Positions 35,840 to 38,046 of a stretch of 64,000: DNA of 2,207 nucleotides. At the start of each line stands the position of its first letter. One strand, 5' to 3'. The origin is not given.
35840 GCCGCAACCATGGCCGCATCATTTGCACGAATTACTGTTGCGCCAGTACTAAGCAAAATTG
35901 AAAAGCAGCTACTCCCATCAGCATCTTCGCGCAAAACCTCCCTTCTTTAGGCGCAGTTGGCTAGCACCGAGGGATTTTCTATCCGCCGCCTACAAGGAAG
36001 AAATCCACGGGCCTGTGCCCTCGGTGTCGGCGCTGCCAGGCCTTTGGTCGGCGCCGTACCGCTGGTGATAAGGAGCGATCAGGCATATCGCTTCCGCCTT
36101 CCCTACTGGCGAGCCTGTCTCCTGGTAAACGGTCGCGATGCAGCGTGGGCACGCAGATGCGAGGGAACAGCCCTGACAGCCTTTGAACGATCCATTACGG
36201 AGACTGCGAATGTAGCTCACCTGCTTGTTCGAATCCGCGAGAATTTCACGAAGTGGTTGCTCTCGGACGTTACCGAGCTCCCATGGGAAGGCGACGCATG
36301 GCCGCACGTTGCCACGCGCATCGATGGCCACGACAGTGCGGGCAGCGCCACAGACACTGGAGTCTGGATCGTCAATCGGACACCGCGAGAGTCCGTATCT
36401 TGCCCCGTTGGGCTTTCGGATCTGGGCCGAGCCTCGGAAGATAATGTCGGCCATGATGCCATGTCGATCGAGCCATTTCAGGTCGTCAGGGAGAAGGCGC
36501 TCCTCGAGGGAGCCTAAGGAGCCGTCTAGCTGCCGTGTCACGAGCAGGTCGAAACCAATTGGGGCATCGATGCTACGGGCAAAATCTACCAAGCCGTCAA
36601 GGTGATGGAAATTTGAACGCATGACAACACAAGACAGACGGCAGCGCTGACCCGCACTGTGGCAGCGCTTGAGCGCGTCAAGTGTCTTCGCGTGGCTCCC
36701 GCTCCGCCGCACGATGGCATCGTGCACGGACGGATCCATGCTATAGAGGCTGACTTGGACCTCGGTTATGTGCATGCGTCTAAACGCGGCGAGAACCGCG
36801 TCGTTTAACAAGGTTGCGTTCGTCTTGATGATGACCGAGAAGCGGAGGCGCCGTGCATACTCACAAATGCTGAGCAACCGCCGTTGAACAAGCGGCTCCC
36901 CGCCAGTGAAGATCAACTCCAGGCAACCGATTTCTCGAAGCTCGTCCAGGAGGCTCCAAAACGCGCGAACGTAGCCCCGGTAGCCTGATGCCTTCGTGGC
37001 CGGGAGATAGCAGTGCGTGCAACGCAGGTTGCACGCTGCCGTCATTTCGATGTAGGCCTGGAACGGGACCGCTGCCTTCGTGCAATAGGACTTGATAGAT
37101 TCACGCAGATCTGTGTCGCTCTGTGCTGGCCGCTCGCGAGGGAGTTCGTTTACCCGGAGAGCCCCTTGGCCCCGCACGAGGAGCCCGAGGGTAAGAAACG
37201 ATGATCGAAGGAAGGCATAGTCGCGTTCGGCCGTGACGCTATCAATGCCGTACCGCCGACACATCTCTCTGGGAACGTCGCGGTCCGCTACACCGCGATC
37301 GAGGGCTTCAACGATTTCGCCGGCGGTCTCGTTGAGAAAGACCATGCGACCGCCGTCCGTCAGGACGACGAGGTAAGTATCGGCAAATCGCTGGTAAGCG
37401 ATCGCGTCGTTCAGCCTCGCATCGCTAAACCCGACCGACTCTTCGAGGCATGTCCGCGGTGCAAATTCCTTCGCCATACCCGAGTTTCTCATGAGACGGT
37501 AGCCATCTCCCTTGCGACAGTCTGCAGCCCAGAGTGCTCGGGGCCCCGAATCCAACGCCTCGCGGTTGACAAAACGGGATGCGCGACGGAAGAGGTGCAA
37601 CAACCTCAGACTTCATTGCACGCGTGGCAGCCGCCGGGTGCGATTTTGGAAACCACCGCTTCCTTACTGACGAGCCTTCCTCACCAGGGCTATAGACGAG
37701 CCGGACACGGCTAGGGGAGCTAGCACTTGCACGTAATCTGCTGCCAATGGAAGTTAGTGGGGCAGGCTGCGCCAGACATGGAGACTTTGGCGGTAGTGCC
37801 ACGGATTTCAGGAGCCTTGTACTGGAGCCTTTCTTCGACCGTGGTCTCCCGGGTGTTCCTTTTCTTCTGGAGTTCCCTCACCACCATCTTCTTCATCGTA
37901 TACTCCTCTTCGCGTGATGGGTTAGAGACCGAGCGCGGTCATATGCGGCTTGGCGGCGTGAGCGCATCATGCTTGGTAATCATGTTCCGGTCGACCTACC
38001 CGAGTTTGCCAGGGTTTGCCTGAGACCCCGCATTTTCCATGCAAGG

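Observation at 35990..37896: Minimal radical-SAM/SPASM RiPP locus: RRE-fused maturase with an unannotated Cys-rich precursor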

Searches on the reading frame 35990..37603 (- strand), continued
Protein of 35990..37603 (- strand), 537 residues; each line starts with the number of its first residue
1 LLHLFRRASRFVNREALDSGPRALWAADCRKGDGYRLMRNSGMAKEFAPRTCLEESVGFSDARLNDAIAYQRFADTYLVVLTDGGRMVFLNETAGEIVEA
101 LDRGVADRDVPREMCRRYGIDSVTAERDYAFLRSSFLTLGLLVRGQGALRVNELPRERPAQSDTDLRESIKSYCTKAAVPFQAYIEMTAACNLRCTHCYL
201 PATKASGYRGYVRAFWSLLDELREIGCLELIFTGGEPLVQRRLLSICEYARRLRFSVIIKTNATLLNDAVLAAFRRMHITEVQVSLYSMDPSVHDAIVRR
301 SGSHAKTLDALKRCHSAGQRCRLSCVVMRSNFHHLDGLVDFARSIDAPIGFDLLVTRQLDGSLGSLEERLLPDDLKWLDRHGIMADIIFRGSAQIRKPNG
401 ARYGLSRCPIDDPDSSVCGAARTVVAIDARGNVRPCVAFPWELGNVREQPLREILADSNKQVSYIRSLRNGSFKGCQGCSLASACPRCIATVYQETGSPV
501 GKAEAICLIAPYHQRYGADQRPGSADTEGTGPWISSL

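Call 89: search_protein_families(library=ncbifam, proteins=[P0235, P0237, P0238, P0239, P0241, P0242, P0243, P0234], max_evalue=1e-20)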
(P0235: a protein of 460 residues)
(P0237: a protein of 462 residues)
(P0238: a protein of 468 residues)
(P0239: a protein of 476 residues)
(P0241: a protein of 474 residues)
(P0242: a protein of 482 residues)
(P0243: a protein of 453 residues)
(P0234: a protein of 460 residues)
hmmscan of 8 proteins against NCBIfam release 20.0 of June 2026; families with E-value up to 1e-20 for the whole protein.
P0235 (460 aa): 17 families
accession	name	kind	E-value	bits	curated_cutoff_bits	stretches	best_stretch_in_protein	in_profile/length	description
TIGR04545.1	rSAM_ahbD_hemeb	equivalog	5.4e-41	141.1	500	1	132-294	4-168/339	heme b synthase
TIGR04055.1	rSAM_NirJ2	equivalog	2.8e-38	132.2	500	1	134-295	6-168/326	putative heme d1 biosynthesis radical SAM protein NirJ2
TIGR03962.1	mycofact_rSAM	equivalog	1.1e-36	126.7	265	1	120-449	4-333/339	mycofactocin radical SAM maturase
TIGR04053.2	TIGR04053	equivalog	1.2e-32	113.5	395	1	127-292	7-177/366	TIGR04053 family radical SAM/SPASM domain-containing protein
TIGR04303.1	GeoRSP_rSAM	equivalog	7e-32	111.3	400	1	126-275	3-151/325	GeoRSP system radical SAM/SPASM protein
NF050035.1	rSAM_WgK_link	exception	2.5e-30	105.7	650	1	127-280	8-163/367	radical SAM/SPASM peptide maturase WgkB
TIGR04051.1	rSAM_NirJ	equivalog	3.6e-28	98.5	515.45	1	131-281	5-156/354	heme d1 biosynthesis radical SAM protein NirJ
TIGR04054.1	rSAM_NirJ1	equivalog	7.8e-27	93.9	650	1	129-302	37-213/387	putative heme d1 biosynthesis radical SAM protein NirJ1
TIGR04546.1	rSAM_ahbC_deAc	equivalog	3.7e-26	91.8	650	1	131-301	42-215/390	12,18-didecarboxysiroheme deacetylase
TIGR04250.1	SCM_rSAM_ScmE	equivalog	4.4e-26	91.6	400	1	132-288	7-165/358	SynChlorMet cassette radical SAM/SPASM protein ScmE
NF045574.1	sacti_mat_StsB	exception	5.7e-26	91.4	625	1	132-426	100-392/466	StsB family radical SAM/SPASM domain sactipeptide maturase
TIGR02668.1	moaA_archaeal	equivalog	1.2e-24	86.8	325.25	1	132-280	14-164/303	GTP 3',8-cyclase MoaA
TIGR02109.1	PQQ_syn_pqqE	equivalog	2.4e-24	86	381.35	0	123-280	2-161/358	pyrroloquinoline quinone biosynthesis protein PqqE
TIGR04347.1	pseudo_SAM_Halo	equivalog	2.5e-24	86.3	525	0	131-284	41-195/390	TIGR04347 family pseudo-SAM/SPASM protein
TIGR04340.1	rSAM_ACGX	hypoth_equivalog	2e-22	79.9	400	1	132-440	7-331/341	radical SAM/SPASM domain protein, ACGX system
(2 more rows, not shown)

P0237 (462 aa): 11 families
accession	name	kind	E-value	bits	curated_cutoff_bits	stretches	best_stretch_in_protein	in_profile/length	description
TIGR04545.1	rSAM_ahbD_hemeb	equivalog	1e-33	117.2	500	1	136-298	3-167/339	heme b synthase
TIGR04055.1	rSAM_NirJ2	equivalog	3.4e-31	109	500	1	140-436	6-306/326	putative heme d1 biosynthesis radical SAM protein NirJ2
TIGR04053.2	TIGR04053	equivalog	1.3e-29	103.6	395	1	129-299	3-179/366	TIGR04053 family radical SAM/SPASM domain-containing protein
TIGR04054.1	rSAM_NirJ1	equivalog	4.7e-26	91.3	650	1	128-293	31-197/387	putative heme d1 biosynthesis radical SAM protein NirJ1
TIGR04303.1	GeoRSP_rSAM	equivalog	1.4e-25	90.6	400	1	133-449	4-322/325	GeoRSP system radical SAM/SPASM protein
NF045574.1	sacti_mat_StsB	exception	2.4e-25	89.3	625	1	135-445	97-407/466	StsB family radical SAM/SPASM domain sactipeptide maturase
TIGR04340.1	rSAM_ACGX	hypoth_equivalog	2.3e-23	83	400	0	138-293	7-169/341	radical SAM/SPASM domain protein, ACGX system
TIGR03962.1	mycofact_rSAM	equivalog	4.3e-22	78.7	265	1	131-437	9-317/339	mycofactocin radical SAM maturase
TIGR04051.1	rSAM_NirJ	equivalog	6.1e-22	78.1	515.45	0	138-289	6-159/354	heme d1 biosynthesis radical SAM protein NirJ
TIGR04317.1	W_rSAM_matur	equivalog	9.7e-22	77.5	380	0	137-431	7-320/349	tungsten cofactor oxidoreductase radical SAM maturase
NF050035.1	rSAM_WgK_link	exception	1.2e-21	77.1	650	0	131-328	6-204/367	radical SAM/SPASM peptide maturase WgkB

P0238 (468 aa): 18 families
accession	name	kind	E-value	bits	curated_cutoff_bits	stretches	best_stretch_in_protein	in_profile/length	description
TIGR04545.1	rSAM_ahbD_hemeb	equivalog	8.1e-38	130.7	500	1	133-297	2-168/339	heme b synthase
TIGR04055.1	rSAM_NirJ2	equivalog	2.4e-36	125.9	500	1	138-443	6-313/326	putative heme d1 biosynthesis radical SAM protein NirJ2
TIGR03962.1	mycofact_rSAM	equivalog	1.3e-32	113.3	265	1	130-432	10-310/339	mycofactocin radical SAM maturase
TIGR04303.1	GeoRSP_rSAM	equivalog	6.8e-31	108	400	1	131-450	4-322/325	GeoRSP system radical SAM/SPASM protein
TIGR04250.1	SCM_rSAM_ScmE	equivalog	2.4e-29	102.4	400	1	136-454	7-347/358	SynChlorMet cassette radical SAM/SPASM protein ScmE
TIGR04053.2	TIGR04053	equivalog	2.4e-28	99.5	395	0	127-296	3-178/366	TIGR04053 family radical SAM/SPASM domain-containing protein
TIGR04546.1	rSAM_ahbC_deAc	equivalog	8.9e-27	93.9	650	1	114-288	23-197/390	12,18-didecarboxysiroheme deacetylase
TIGR04051.1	rSAM_NirJ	equivalog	1.1e-26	93.7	515.45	1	137-285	7-157/354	heme d1 biosynthesis radical SAM protein NirJ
TIGR04054.1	rSAM_NirJ1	equivalog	4.7e-25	88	650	1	130-292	35-198/387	putative heme d1 biosynthesis radical SAM protein NirJ1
NF045574.1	sacti_mat_StsB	exception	9.9e-25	87.3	625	1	134-446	98-407/466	StsB family radical SAM/SPASM domain sactipeptide maturase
TIGR04251.1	SCM_rSAM_ScmF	equivalog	1.3e-24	87.3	400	1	135-431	7-317/353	SynChlorMet cassette radical SAM/SPASM protein ScmF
TIGR04133.1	rSAM_w_lipo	hypoth_equivalog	6.2e-24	84.6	425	1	135-432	27-328/350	TIGR04133 family radical SAM/SPASM protein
TIGR04317.1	W_rSAM_matur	equivalog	2.2e-23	82.9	380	0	135-276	7-149/349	tungsten cofactor oxidoreductase radical SAM maturase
TIGR04347.1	pseudo_SAM_Halo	equivalog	1.1e-22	80.8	525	1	136-290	42-198/390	TIGR04347 family pseudo-SAM/SPASM protein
NF050035.1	rSAM_WgK_link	exception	8.1e-22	77.7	650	0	129-297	6-177/367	radical SAM/SPASM peptide maturase WgkB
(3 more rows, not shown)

P0239 (476 aa): 18 families
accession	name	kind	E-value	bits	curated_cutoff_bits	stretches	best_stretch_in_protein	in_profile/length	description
TIGR04545.1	rSAM_ahbD_hemeb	equivalog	4.6e-42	144.7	500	1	138-294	4-163/339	heme b synthase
TIGR04303.1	GeoRSP_rSAM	equivalog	9.1e-39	133.9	400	1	138-453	9-322/325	GeoRSP system radical SAM/SPASM protein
TIGR04055.1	rSAM_NirJ2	equivalog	1.2e-36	127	500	1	139-440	5-306/326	putative heme d1 biosynthesis radical SAM protein NirJ2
TIGR04053.2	TIGR04053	equivalog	3.4e-36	125.3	395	1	130-293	4-173/366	TIGR04053 family radical SAM/SPASM domain-containing protein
TIGR04054.1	rSAM_NirJ1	equivalog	6.8e-34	117.1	650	1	125-298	28-202/387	putative heme d1 biosynthesis radical SAM protein NirJ1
TIGR04250.1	SCM_rSAM_ScmE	equivalog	3.8e-33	114.9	400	1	138-289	7-161/358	SynChlorMet cassette radical SAM/SPASM protein ScmE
TIGR04051.1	rSAM_NirJ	equivalog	5.6e-33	114.4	515.45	1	140-297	8-167/354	heme d1 biosynthesis radical SAM protein NirJ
TIGR04546.1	rSAM_ahbC_deAc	equivalog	4.1e-32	111.5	650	1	131-298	37-205/390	12,18-didecarboxysiroheme deacetylase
TIGR03962.1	mycofact_rSAM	equivalog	4.3e-30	105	265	1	132-436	10-311/339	mycofactocin radical SAM maturase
NF050035.1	rSAM_WgK_link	exception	8.7e-28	97.3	650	1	132-285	7-163/367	radical SAM/SPASM peptide maturase WgkB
NF045574.1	sacti_mat_StsB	exception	3.5e-27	95.4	625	0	140-294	102-257/466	StsB family radical SAM/SPASM domain sactipeptide maturase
TIGR04347.1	pseudo_SAM_Halo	equivalog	9.1e-27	94.3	525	1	123-285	27-191/390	TIGR04347 family pseudo-SAM/SPASM protein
TIGR04340.1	rSAM_ACGX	hypoth_equivalog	1.3e-25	90.3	400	1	139-454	8-336/341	radical SAM/SPASM domain protein, ACGX system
TIGR04251.1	SCM_rSAM_ScmF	equivalog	3.2e-22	79.4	400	1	140-434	10-317/353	SynChlorMet cassette radical SAM/SPASM protein ScmF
TIGR02109.1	PQQ_syn_pqqE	equivalog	8.4e-22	77.6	381.35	0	132-287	5-163/358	pyrroloquinoline quinone biosynthesis protein PqqE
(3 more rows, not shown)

P0241 (474 aa): 20 families
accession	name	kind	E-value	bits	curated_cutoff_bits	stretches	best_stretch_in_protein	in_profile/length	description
TIGR04545.1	rSAM_ahbD_hemeb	equivalog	1.4e-45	156.2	500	1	150-326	3-182/339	heme b synthase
TIGR04055.1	rSAM_NirJ2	equivalog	4.7e-44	151.2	500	1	153-449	6-307/326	putative heme d1 biosynthesis radical SAM protein NirJ2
TIGR04053.2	TIGR04053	equivalog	1.6e-38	132.9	395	1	146-313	7-180/366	TIGR04053 family radical SAM/SPASM domain-containing protein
TIGR04051.1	rSAM_NirJ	equivalog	2.6e-37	128.6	515.45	1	149-308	4-165/354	heme d1 biosynthesis radical SAM protein NirJ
TIGR03962.1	mycofact_rSAM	equivalog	6.1e-36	124.3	265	1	145-443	10-310/339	mycofactocin radical SAM maturase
NF050035.1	rSAM_WgK_link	exception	4.2e-34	118.1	650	1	145-284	7-149/367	radical SAM/SPASM peptide maturase WgkB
TIGR04250.1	SCM_rSAM_ScmE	equivalog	7.7e-34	117.2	400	1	148-294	4-153/358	SynChlorMet cassette radical SAM/SPASM protein ScmE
NF045574.1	sacti_mat_StsB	exception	8.4e-33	113.9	625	1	149-464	98-414/466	StsB family radical SAM/SPASM domain sactipeptide maturase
TIGR02109.1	PQQ_syn_pqqE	equivalog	2.3e-31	109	381.35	1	142-313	2-176/358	pyrroloquinoline quinone biosynthesis protein PqqE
TIGR04546.1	rSAM_ahbC_deAc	equivalog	4e-31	108.2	650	1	149-315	41-210/390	12,18-didecarboxysiroheme deacetylase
TIGR04054.1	rSAM_NirJ1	equivalog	8.5e-30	103.6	650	1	149-299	38-190/387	putative heme d1 biosynthesis radical SAM protein NirJ1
TIGR04347.1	pseudo_SAM_Halo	equivalog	1.7e-29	103.3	525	1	149-310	40-203/390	TIGR04347 family pseudo-SAM/SPASM protein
TIGR04133.1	rSAM_w_lipo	hypoth_equivalog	8.7e-29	100.5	425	1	148-444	25-329/350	TIGR04133 family radical SAM/SPASM protein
TIGR04303.1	GeoRSP_rSAM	equivalog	1.9e-28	100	400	1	146-310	4-168/325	GeoRSP system radical SAM/SPASM protein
TIGR03913.1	rad_SAM_trio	equivalog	5.4e-28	97.6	591.75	1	140-312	12-185/477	GDL motif peptide-associated radical SAM/SPASM maturase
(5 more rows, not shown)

P0242 (482 aa): 18 families
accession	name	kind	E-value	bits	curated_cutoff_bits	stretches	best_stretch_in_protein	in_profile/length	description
TIGR04055.1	rSAM_NirJ2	equivalog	6.7e-40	137.6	500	1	135-300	6-168/326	putative heme d1 biosynthesis radical SAM protein NirJ2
TIGR04545.1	rSAM_ahbD_hemeb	equivalog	1.8e-38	132.8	500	1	132-300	3-169/339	heme b synthase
TIGR04053.2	TIGR04053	equivalog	1.6e-35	123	395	1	125-300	4-180/366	TIGR04053 family radical SAM/SPASM domain-containing protein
TIGR02109.1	PQQ_syn_pqqE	equivalog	4e-35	121.4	381.35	1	126-444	4-323/358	pyrroloquinoline quinone biosynthesis protein PqqE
TIGR03962.1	mycofact_rSAM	equivalog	2.2e-33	115.8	265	1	125-431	8-310/339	mycofactocin radical SAM maturase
TIGR04051.1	rSAM_NirJ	equivalog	5.5e-33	114.4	515.45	1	131-297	4-167/354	heme d1 biosynthesis radical SAM protein NirJ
TIGR04303.1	GeoRSP_rSAM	equivalog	1.1e-31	110.6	400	1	126-447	2-320/325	GeoRSP system radical SAM/SPASM protein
NF045574.1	sacti_mat_StsB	exception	2.4e-31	109.1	625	1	130-299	97-262/466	StsB family radical SAM/SPASM domain sactipeptide maturase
TIGR04250.1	SCM_rSAM_ScmE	equivalog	3.4e-31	108.4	400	0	128-293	2-165/358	SynChlorMet cassette radical SAM/SPASM protein ScmE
TIGR04347.1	pseudo_SAM_Halo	equivalog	9.2e-30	104.2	525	1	121-298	31-204/390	TIGR04347 family pseudo-SAM/SPASM protein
TIGR04133.1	rSAM_w_lipo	hypoth_equivalog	2.8e-29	102.2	425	1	123-432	17-329/350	TIGR04133 family radical SAM/SPASM protein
TIGR04546.1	rSAM_ahbC_deAc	equivalog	7.3e-29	100.7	650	1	125-297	36-204/390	12,18-didecarboxysiroheme deacetylase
TIGR04054.1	rSAM_NirJ1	equivalog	3.6e-28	98.3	650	1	125-302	33-207/387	putative heme d1 biosynthesis radical SAM protein NirJ1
NF050035.1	rSAM_WgK_link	exception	3.7e-25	88.7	650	0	125-266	5-144/367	radical SAM/SPASM peptide maturase WgkB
TIGR04340.1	rSAM_ACGX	hypoth_equivalog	2.5e-24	86.1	400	0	133-313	7-189/341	radical SAM/SPASM domain protein, ACGX system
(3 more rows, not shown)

P0243 (453 aa): 18 families
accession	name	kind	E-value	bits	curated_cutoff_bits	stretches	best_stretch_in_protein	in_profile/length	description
TIGR04545.1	rSAM_ahbD_hemeb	equivalog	5.1e-41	141.2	500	1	129-439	3-334/339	heme b synthase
TIGR04055.1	rSAM_NirJ2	equivalog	1.1e-37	130.4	500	1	132-290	6-166/326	putative heme d1 biosynthesis radical SAM protein NirJ2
TIGR04053.2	TIGR04053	equivalog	1.7e-35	122.9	395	1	122-291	4-179/366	TIGR04053 family radical SAM/SPASM domain-containing protein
TIGR04051.1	rSAM_NirJ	equivalog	5.9e-34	117.6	515.45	1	128-290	4-168/354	heme d1 biosynthesis radical SAM protein NirJ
NF050035.1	rSAM_WgK_link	exception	1.5e-30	106.4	650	1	122-265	5-151/367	radical SAM/SPASM peptide maturase WgkB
TIGR03962.1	mycofact_rSAM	equivalog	2.6e-29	102.5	265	1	124-441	10-331/339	mycofactocin radical SAM maturase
TIGR04054.1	rSAM_NirJ1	equivalog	7.6e-29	100.5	650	1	128-287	38-199/387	putative heme d1 biosynthesis radical SAM protein NirJ1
TIGR04303.1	GeoRSP_rSAM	equivalog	6.7e-28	98.2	400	1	125-290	4-169/325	GeoRSP system radical SAM/SPASM protein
TIGR04340.1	rSAM_ACGX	hypoth_equivalog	4.9e-27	95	400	0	130-275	7-159/341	radical SAM/SPASM domain protein, ACGX system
TIGR04546.1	rSAM_ahbC_deAc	equivalog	5.9e-26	91.2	650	1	123-271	37-186/390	12,18-didecarboxysiroheme deacetylase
TIGR04347.1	pseudo_SAM_Halo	equivalog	3.2e-24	85.9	525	0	118-290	31-204/390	TIGR04347 family pseudo-SAM/SPASM protein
TIGR04251.1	SCM_rSAM_ScmF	equivalog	3.5e-24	85.9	400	1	130-292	8-176/353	SynChlorMet cassette radical SAM/SPASM protein ScmF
NF012164.0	AlbA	equivalog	4e-23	81.6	850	1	119-393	106-380/442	subtilosin maturase AlbA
TIGR04250.1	SCM_rSAM_ScmE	equivalog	4.3e-23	81.8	400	0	128-284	5-164/358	SynChlorMet cassette radical SAM/SPASM protein ScmE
TIGR04317.1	W_rSAM_matur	equivalog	4.6e-23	81.9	380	0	128-420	6-320/349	tungsten cofactor oxidoreductase radical SAM maturase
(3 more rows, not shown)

P0234 (460 aa): 17 families
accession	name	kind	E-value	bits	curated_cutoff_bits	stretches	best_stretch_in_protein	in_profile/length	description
TIGR04545.1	rSAM_ahbD_hemeb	equivalog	2.6e-37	129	500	1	127-283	4-162/339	heme b synthase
TIGR04053.2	TIGR04053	equivalog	8.8e-34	117.3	395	1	121-288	6-178/366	TIGR04053 family radical SAM/SPASM domain-containing protein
NF012164.0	AlbA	equivalog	1.5e-33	115.9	850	1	116-282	106-274/442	subtilosin maturase AlbA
TIGR04055.1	rSAM_NirJ2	equivalog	4e-33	115.3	500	1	129-285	6-163/326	putative heme d1 biosynthesis radical SAM protein NirJ2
TIGR03962.1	mycofact_rSAM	equivalog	6.6e-31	107.7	265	1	122-448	11-332/339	mycofactocin radical SAM maturase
TIGR04303.1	GeoRSP_rSAM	equivalog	1.7e-30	106.7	400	1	122-288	4-169/325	GeoRSP system radical SAM/SPASM protein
TIGR04340.1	rSAM_ACGX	hypoth_equivalog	9.2e-28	97.4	400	0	127-286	7-172/341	radical SAM/SPASM domain protein, ACGX system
TIGR04051.1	rSAM_NirJ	equivalog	3e-27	95.5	515.45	1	127-288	6-168/354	heme d1 biosynthesis radical SAM protein NirJ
TIGR04163.1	rSAM_cobopep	equivalog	1.5e-25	89.8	375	0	104-321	46-275/428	peptide-modifying radical SAM enzyme CbpB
TIGR04054.1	rSAM_NirJ1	equivalog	3e-25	88.7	650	1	122-289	36-203/387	putative heme d1 biosynthesis radical SAM protein NirJ1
TIGR04250.1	SCM_rSAM_ScmE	equivalog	1.1e-24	87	400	0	128-283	8-165/358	SynChlorMet cassette radical SAM/SPASM protein ScmE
TIGR04546.1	rSAM_ahbC_deAc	equivalog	6.5e-24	84.4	650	0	126-292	42-210/390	12,18-didecarboxysiroheme deacetylase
TIGR02109.1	PQQ_syn_pqqE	equivalog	1.5e-23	83.3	381.35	1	121-399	5-284/358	pyrroloquinoline quinone biosynthesis protein PqqE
NF045574.1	sacti_mat_StsB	exception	1.6e-23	83.3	625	1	124-439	97-406/466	StsB family radical SAM/SPASM domain sactipeptide maturase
TIGR04403.1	rSAM_skfB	equivalog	1e-22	80.5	300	1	117-399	98-370/402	sporulation killing factor system radical SAM maturase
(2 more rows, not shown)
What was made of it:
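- On Sactipeptide synthases (AlbA, SkfB, StsB): SkfB-model scores for family relatives are 75-80 against 300 (call 89).
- Tried and rejected: Second-tier relatives (250-330 bits) against NCBIfam (call 89).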

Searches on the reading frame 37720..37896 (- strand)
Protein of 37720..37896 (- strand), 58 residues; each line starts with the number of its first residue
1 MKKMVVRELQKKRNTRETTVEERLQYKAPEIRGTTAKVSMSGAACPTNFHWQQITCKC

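Call 3: search_protein_families(library=pfam, proteins=[window:37720-37896:-], max_evalue=1)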
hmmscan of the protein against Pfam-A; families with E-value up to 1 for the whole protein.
window:37720-37896:- (58 aa): 0 families

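Call 4: search_protein_families(library=ncbifam, proteins=[window:37720-37896:-], max_evalue=1)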
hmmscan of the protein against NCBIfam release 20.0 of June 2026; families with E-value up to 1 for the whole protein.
window:37720-37896:- (58 aa): 0 families

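Call 6: find_homologous_proteins(query=window:37720-37896:-, max_evalue=10)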
Query window:37720-37896:- (58 aa): 1 proteins with E <= 10 among 1 candidates.
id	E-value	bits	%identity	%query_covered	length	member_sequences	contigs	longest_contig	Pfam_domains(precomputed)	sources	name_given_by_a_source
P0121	9.5e-32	124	100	100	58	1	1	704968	-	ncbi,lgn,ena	-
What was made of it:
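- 37720..37896 (-): Precursor peptide gene (58 aa). Leader is about residues 1-37 and contains Y26-K-A-P29-E-I31. The putative core is about residues 38-58, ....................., with Cys45, Cys56 and Cys58. It is a called gene, P0121 (call 6).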

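Call 25: find_related_loci(query=A2, collection=metagenome_contigs, flank=10000)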
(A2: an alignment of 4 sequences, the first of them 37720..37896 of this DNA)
Query A2 (58 aa) in metagenome_contigs; peptide patterns used: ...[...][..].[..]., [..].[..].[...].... (x = any residue, [..] = any of these).
265 stretches matched a pattern; 9 encode a relative of the query (tblastn E <= 1e-3); 9 distinct loci.
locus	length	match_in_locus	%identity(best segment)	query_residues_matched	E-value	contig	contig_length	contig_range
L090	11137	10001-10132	55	16-58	4e-14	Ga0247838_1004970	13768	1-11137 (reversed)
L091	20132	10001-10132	55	16-58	4e-14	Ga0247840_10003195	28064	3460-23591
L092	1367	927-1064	52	14-58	2e-13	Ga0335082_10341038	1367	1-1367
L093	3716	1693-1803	59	23-58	2e-13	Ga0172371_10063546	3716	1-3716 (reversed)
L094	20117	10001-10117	54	21-58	6e-12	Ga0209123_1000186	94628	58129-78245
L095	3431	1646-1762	54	21-58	6e-12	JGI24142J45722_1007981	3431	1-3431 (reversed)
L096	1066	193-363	42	5-58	4e-11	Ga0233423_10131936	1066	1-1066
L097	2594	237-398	36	5-58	1e-10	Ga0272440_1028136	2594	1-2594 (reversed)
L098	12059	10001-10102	53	26-58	4e-10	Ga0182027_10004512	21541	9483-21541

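Call 41: find_encoding_contigs(protein=P0121, flank=10000, max_places=3)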
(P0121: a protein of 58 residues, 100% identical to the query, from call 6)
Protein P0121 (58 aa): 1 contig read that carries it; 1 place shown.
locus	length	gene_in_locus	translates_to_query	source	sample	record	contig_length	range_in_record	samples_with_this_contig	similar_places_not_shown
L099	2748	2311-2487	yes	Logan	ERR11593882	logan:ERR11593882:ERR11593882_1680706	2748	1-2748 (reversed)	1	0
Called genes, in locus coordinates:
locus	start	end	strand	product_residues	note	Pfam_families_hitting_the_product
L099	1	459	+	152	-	?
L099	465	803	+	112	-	-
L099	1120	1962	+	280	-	-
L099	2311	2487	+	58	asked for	-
